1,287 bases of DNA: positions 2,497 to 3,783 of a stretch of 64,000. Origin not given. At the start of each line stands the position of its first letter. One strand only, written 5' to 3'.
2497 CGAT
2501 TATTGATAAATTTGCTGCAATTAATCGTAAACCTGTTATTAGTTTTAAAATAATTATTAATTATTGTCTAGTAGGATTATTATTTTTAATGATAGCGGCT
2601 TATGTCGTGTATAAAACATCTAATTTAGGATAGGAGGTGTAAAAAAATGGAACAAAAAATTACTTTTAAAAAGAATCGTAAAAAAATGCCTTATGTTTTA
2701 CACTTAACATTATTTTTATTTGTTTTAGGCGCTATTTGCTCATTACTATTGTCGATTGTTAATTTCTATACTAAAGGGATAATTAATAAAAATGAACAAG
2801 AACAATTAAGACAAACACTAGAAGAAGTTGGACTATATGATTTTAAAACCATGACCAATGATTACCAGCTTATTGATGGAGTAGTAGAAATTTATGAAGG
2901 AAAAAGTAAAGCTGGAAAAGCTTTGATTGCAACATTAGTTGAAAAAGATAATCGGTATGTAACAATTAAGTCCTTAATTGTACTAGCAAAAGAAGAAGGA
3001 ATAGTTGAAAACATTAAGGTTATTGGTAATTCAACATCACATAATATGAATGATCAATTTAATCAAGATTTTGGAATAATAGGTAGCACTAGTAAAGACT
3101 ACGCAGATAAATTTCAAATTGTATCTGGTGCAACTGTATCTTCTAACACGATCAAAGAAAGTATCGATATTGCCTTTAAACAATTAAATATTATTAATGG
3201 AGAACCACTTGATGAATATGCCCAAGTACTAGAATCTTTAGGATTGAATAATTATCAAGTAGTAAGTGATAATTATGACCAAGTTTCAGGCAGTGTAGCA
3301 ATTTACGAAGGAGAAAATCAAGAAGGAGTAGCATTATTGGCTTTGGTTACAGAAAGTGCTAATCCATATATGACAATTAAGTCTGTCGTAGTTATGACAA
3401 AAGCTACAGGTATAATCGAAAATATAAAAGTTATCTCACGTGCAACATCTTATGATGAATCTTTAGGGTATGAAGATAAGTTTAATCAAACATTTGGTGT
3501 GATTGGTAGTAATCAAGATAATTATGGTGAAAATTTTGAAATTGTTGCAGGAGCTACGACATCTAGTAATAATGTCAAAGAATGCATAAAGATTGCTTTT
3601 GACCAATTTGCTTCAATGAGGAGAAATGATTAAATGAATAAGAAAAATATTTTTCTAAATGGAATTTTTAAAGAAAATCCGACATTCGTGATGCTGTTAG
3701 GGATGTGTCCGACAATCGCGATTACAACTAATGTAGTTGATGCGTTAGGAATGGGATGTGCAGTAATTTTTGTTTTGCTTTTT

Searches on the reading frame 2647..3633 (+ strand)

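Call 14: search_protein_families(library=pfam, max_evalue=0.000001, proteins=[window:2647-3633:+])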
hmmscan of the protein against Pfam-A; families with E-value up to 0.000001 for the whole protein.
window:2647-3633:+ (328 aa): 1 family
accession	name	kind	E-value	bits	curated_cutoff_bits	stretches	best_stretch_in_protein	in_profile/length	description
PF04205.19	FMN_bind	-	1.5e-09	38.8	22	0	107-176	6-75/77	FMN-binding domain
